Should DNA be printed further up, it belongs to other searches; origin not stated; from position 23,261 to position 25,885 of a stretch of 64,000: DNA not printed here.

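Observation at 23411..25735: Singleton 774-aa protein: adenosine-deaminase-fold enzyme fused to a SLOG/LOG-like Rossmann sensor domain and an unknown N-terminal domain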

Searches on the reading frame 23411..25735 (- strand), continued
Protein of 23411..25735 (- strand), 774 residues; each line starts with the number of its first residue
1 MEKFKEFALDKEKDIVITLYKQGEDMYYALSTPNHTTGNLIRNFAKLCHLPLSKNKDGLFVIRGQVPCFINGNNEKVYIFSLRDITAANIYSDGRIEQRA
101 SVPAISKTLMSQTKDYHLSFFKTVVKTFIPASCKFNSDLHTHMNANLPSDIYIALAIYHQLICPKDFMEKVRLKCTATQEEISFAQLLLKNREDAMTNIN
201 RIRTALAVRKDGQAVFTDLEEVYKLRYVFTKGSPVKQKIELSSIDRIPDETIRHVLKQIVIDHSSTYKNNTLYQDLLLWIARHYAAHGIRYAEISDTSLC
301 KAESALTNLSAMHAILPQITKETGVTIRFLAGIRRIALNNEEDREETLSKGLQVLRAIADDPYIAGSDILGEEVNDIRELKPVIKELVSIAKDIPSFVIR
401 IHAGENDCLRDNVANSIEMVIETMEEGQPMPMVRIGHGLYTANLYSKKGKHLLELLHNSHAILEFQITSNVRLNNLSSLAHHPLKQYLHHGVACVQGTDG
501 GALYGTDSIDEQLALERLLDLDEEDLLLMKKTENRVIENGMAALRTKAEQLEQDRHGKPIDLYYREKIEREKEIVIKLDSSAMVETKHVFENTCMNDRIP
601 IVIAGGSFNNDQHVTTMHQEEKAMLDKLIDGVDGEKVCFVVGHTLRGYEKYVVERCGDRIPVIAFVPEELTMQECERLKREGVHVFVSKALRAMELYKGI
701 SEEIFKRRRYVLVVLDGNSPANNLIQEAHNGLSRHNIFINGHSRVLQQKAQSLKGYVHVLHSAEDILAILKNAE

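Call 23: find_related_loci(query=A2, collection=genome_contigs, flank=10000)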
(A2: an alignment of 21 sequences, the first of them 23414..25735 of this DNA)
Query A2 (774 aa) in genome_contigs; peptide patterns used: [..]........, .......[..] (x = any residue, [..] = any of these).
599 stretches matched a pattern (row limit reached: there are more); 538 encode a relative of the query (tblastn E <= 1e-3); the best 80 are kept; 80 distinct loci.
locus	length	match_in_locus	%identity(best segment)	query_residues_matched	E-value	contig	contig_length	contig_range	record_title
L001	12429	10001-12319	76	1-771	0e+0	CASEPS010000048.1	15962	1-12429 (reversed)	uncultured Erysipelotrichaceae bacterium isolate A75_L1_316316_idba_bin.14 genome assembly, contig: A75_L1_316316_idba_b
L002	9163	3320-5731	51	1-766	0e+0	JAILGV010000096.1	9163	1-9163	MAG: Solobacterium sp. isolate RUI107 k141_3535659_flag=0_multi=11.9866_len=9163, whole genome shotgun sequence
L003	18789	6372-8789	50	1-766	0e+0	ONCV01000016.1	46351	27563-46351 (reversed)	uncultured Clostridiales bacterium isolate RUG199 genome assembly, contig: scaffold_833, whole genome shotgun sequence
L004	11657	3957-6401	50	1-774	0e+0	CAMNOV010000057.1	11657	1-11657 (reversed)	MAG: uncultured Clostridia bacterium isolate SRR1222429_bin.124_metaWRAP_v1.3_MAG genome assembly, contig: NODE.14762_le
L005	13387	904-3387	50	4-767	0e+0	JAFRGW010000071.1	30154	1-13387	MAG: Eubacterium sp. isolate RGIG2458 Goat_Jejunum-1__c163255, whole genome shotgun sequence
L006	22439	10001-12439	50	1-772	0e+0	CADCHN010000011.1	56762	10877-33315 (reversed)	MAG: Ruminococcaceae bacterium isolate RUG14654 genome assembly, contig: RUG14654_asm_11, whole genome shotgun sequence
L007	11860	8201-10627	50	4-768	0e+0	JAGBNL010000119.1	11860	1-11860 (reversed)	MAG: Clostridium sp. isolate RGIG9275 Water_deer_Rumen.Co__c684415, whole genome shotgun sequence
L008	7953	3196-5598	50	1-765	0e+0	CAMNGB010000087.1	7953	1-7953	MAG: uncultured Erysipelotrichaceae bacterium isolate SRR1206671_bin.134_metaWRAP_v1.3_MAG genome assembly, contig: NODE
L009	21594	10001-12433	50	1-768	0e+0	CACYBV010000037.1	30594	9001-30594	MAG: uncultured Clostridiales bacterium isolate RUG11805 genome assembly, contig: RUG11805_asm_37, whole genome shotgun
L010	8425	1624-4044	51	4-771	0e+0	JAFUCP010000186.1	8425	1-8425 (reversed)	MAG: Clostridia bacterium isolate RGIG4372 Roe_deer_Jejunum.Co__c294866, whole genome shotgun sequence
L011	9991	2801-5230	50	1-768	0e+0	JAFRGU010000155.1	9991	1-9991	MAG: Clostridia bacterium isolate RGIG2456 Goat_Jejunum-1__c182097, whole genome shotgun sequence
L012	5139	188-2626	49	1-773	0e+0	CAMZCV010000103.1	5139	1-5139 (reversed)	MAG TPA_asm: uncultured Coriobacteriales bacterium isolate SRR10912542_bin.34_metaWRAP_v1.3_MAG genome assembly, contig:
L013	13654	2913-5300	51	1-757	0e+0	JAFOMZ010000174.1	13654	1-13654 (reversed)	MAG: Solobacterium sp. isolate RGIG615 Dairy_cattle_Duodenum.Co__c1590691, whole genome shotgun sequence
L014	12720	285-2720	50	1-774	0e+0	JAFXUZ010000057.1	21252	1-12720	MAG: Clostridia bacterium isolate RGIG6770 Sheep_Rumen-3__c882341, whole genome shotgun sequence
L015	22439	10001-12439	49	1-773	0e+0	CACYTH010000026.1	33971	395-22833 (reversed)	MAG: uncultured Coriobacteriaceae bacterium isolate RUG12252 genome assembly, contig: RUG12252_asm_26, whole genome shot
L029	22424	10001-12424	49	4-771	0e+0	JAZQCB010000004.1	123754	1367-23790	MAG: Clostridia bacterium isolate T1900044639_TS20190105.MAGScoT_cleanbin_000020 SGB_1223_k141_270407, whole genome shot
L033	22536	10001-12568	48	4-767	0e+0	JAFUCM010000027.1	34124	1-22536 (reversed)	MAG: Eubacterium sp. isolate RGIG4369 Roe_deer_Jejunum-3__c3600, whole genome shotgun sequence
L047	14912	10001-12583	47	2-767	0e+0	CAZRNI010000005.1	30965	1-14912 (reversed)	MAG TPA_asm: uncultured Eubacterium sp. isolate SRP278969_co1_437 genome assembly, contig: NODE_1398_length_30965_cov_5.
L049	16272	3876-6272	49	4-761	0e+0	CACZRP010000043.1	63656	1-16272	MAG: uncultured Clostridiales bacterium isolate RUG12885 genome assembly, contig: RUG12885_asm_43, whole genome shotgun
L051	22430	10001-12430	49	1-770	0e+0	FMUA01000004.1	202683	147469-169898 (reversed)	Ruminococcaceae bacterium P7 genome assembly, contig: IE30DRAFT_scaffold00003.3, whole genome shotgun sequence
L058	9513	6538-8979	49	1-774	0e+0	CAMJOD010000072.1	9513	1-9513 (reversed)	MAG: uncultured Clostridia bacterium isolate SRR12081292_bin.9_metaWRAP_v1.3_MAG genome assembly, contig: ERZ12289771.13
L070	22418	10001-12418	50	1-767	0e+0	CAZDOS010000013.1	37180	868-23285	MAG TPA_asm: uncultured Oscillospiraceae bacterium isolate SRP278969_co2_145 genome assembly, contig: NODE_756_length_37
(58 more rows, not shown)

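Call 30: search_solved_structures(query=A2, max_evalue=1)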
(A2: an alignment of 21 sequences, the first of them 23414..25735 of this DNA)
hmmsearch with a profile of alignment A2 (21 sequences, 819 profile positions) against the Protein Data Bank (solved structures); distinct sequences matched with E-value up to 1: 10.
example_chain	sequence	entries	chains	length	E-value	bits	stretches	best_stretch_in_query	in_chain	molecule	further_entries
6n9m_A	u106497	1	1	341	1.4e-09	40.1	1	466-568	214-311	Adenosine deaminase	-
3ewd_A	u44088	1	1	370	5e-09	38.2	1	464-567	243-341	Adenosine deaminase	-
3ewc_A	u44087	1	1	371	5.7e-09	38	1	464-567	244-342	Adenosine deaminase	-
2pgf_A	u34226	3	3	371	6.2e-09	37.9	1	464-567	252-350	adenosine deaminase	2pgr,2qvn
6ii7_A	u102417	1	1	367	6.8e-09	37.8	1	430-566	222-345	Adenosine deaminase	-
6n91_A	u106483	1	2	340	1.1e-06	30.4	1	465-543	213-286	Adenosine deaminase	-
2amx_A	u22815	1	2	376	6e-06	28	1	466-567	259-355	adenosine deaminase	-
3rys_A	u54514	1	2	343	1.3e-05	27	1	487-565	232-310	Adenosine deaminase 1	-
3ou8_A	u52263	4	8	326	0.00017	23.2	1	484-568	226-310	Adenosine deaminase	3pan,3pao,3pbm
8qch_A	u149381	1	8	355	0.25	12.7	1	470-566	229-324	Adenosine deaminase-like protein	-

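Call 33: search_protein_families(library=pfam, alignment_id=A3, max_evalue=0.00001)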
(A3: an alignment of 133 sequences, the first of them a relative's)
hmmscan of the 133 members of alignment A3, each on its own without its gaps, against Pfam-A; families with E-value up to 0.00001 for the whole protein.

A. member 1, L001:9085-9954:+ (290 aa): 5 families
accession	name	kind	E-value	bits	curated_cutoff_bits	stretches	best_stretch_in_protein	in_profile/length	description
PF07992.20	Pyr_redox_2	-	9.9e-26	91.3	26.1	2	5-154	1-152/291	Pyridine nucleotide-disulphide oxidoreductase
PF01134.28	GIDA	-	2.6e-10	40.4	22.1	0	243-285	347-388/391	Glucose inhibited division protein A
PF13738.12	Pyr_redox_3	-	2.1e-08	34.2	30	0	9-153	2-173/305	Pyridine nucleotide-disulphide oxidoreductase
PF03486.20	HI0933_like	-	5e-08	33.1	50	0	6-43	2-40/244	HI0933-like protein Rossmann domain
PF00890.30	FAD_binding_2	-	4e-06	26.7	20.4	0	6-33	1-28/414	FAD binding domain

B. families by the number of members that match (of 133 scanned): 108 families (the first 25 are shown)
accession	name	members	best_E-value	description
PF01980.22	TrmO_N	4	2.8e-40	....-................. O N-terminal domain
PF07992.20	Pyr_redox_2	4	9.9e-26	Pyridine nucleotide-disulphide oxidoreductase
PF01520.23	Amidase_3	4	1.1e-12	N-acetylmuramoyl-L-alanine amidase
PF18389.7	TrmO_C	4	6.1e-11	TrmO C-terminal domain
PF02517.21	Rce1-like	3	1.1e-17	Type II CAAX prenyl endopeptidase Rce1-like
PF01494.25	FAD_binding_3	3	1.1e-09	FAD binding domain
PF03486.20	HI0933_like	3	5e-08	HI0933-like protein Rossmann domain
PF01266.30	DAO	3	3e-07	FAD dependent oxidoreductase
PF02446.23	Glyco_hydro_77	2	9.6e-174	4-alpha-glucanotransferase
PF00224.27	PK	2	6.5e-121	Pyruvate kinase, barrel domain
PF02388.22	FemAB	2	2.8e-120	FemAB family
PF14262.12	Cthe_2159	2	9.7e-74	Carbohydrate-binding domain-containing protein Cthe_2159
PF08282.18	Hydrolase_3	2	3.6e-61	haloacid dehalogenase-like hydrolase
PF01699.29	Na_Ca_ex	2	7.5e-61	Sodium/calcium exchanger protein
PF00892.27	EamA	2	1.1e-48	EamA-like transporter family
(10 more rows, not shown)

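Call 34: search_protein_families(library=padloc, alignment_id=A3, max_evalue=0.00001)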
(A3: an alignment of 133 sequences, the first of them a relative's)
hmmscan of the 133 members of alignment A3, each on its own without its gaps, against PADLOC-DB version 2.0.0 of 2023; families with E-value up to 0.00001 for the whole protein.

A. member 1, L001:9085-9954:+ (290 aa): 0 families

B. families by the number of members that match (of 133 scanned): 32 families (the first 25 are shown)
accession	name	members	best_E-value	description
PDLC02903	pVip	2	1.1e-17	Viperins not associated with kinases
PDLC02904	pVip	2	1.1e-13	Viperins associated with kinases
PDLC05078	PDC-S72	1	5.9e-92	-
PDLC04984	PDC-S27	1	3.5e-42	-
PDLC04135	mad3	1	2.1e-32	mads_3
PDLC01652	WYL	1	1.9e-31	"CAS-I,CAS-II,CAS-III,CAS-IV,CAS-V,CAS-VI; associated_signaling"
PDLC03815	RTasDUF1848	1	2.4e-31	DRT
PDLC05039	PDC-S56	1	5.1e-25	-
PDLC04838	PDC-S04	1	1.4e-24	-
PDLC01457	WYL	1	2.3e-24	"CAS-I,CAS-II,CAS-III,CAS-IV,CAS-V,CAS-VI; associated_signaling"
PDLC04985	PDC-S27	1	2.6e-22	-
PDLC01720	Csa3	1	2.1e-19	Csa3_1_CAS-I-II-III-IV-V-VI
PDLC01438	Csa3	1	8.5e-18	"CAS-I,CAS-II,CAS-III,CAS-IV,CAS-V,CAS-VI; associated_signaling"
PDLC04839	PDC-S04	1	2.8e-14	-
PDLC04436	PDC-M13A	1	4.9e-14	-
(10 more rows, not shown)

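Call 58: search_dna_similar(query=window:23414-25735:-, collection=phages, mode=protein, max_evalue=0.001, max_rows=15)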
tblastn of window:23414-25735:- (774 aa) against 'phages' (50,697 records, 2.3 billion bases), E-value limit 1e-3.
Records with a match: 2; places in all: 2; records where one place covers at least 80% of the query: 0.
Best place of each record, by identity: <60% 2.
By first word of the organism name: Acinetobacter 2.
By host as written in the record: - 2.
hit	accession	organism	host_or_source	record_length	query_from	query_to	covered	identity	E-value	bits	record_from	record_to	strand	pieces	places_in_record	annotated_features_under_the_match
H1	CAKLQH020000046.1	Acinetobacter phage MD-2021a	not known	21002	396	507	14%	33.0%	2e-4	51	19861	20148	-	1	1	add_2: adenosine deaminase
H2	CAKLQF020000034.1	Acinetobacter phage MD-2021a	not known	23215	396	507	14%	33.0%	2e-4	51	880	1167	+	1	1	add_2: adenosine deaminase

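Call 59: search_dna_similar(query=window:23414-25735:-, collection=plasmids, mode=protein, max_evalue=0.001, max_rows=15)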
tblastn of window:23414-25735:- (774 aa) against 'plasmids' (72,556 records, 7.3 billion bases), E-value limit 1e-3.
Records with a match: 7; places in all: 7; records where one place covers at least 80% of the query: 0.
Best place of each record, by identity: <60% 7.
By first word of the organism name: Acinetobacter 5; Klebsiella 2.
By predicted mobility (MOB-suite, as given by PLSDB): non-mobilizable 4; mobilizable 2; conjugative 1.
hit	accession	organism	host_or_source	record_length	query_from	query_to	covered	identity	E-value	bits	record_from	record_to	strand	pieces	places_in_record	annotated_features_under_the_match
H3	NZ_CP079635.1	Klebsiella pneumoniae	Homo sapiens,Pus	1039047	399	509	14%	34.2%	2e-4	53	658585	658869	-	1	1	none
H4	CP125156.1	Klebsiella pneumoniae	-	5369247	399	509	14%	34.2%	4e-4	52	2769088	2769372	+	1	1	none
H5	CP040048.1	Acinetobacter baumannii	Homo sapiens,blood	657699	399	507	14%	33.9%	7e-4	51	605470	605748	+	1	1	adenosine deaminase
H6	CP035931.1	Acinetobacter baumannii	Homo sapiens,blood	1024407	399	507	14%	33.9%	7e-4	51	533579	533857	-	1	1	adenosine deaminase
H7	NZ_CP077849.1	Acinetobacter baumannii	Homo sapiens,Rectal swab_P28_BU14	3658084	399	507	14%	33.9%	7e-4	51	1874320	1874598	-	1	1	none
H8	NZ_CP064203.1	Acinetobacter baumannii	Homo sapiens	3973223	399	507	14%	33.9%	7e-4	51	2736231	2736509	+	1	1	none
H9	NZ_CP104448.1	Acinetobacter baumannii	Homo sapiens,sputum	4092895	399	507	14%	33.9%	8e-4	51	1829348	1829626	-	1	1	none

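Call 60: find_related_loci(query=A2, collection=viral_contigs, flank=10000)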
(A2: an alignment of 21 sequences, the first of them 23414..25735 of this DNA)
Query A2 (774 aa) in viral_contigs; peptide patterns used: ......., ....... (x = any residue, [..] = any of these).
57 stretches matched a pattern, but none encodes a relative of the query by tblastn (E <= 1e-3).

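Call 65: find_encoding_contigs(protein=P0035, flank=10000, max_places=3)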
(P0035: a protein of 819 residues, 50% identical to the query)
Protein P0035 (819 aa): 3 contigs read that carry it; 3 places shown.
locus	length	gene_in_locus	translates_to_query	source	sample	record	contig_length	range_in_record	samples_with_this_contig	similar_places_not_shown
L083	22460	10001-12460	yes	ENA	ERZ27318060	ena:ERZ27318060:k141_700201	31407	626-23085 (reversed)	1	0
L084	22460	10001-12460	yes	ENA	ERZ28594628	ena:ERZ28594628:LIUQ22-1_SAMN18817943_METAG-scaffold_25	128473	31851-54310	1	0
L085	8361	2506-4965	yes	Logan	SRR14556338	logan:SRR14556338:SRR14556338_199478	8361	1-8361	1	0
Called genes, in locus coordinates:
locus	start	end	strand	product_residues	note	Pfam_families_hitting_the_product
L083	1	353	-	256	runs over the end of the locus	PF18475:PIN7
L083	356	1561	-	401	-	PF03816:LytR_cpsA_psr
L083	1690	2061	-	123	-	PF16320:Ribosomal_L12_N, PF00542:Ribosomal_L12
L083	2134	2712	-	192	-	PF00466:Ribosomal_L10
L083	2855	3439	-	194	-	PF00265:TK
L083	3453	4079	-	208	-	PF00485:PRK, PF01121:CoaE (faint), PF01935:DUF87 (weak), PF13238:AAA_18 (weak)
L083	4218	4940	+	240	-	PF01048:PNP_UDP_1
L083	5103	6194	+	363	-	PF02608:Bmp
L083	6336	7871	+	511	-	PF00005:ABC_tran, PF13304:AAA_21 (faint), PF00005:ABC_tran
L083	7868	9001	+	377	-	PF02653:BPD_transp_2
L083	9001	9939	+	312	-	PF02653:BPD_transp_2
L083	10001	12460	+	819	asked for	PF00962:A_deaminase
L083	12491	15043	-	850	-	PF00343:Phosphorylase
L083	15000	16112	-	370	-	PF00483:NTP_transferase, PF24894:Hexapep_GlmU, PF25084:LbH_EIF2B (weak), PF25087:GMPPB_C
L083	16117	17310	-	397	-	PF00483:NTP_transferase, PF24894:Hexapep_GlmU, PF00132:Hexapep (faint), PF25084:LbH_EIF2B, PF25087:GMPPB_C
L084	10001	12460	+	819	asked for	PF00962:A_deaminase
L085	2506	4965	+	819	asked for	PF00962:A_deaminase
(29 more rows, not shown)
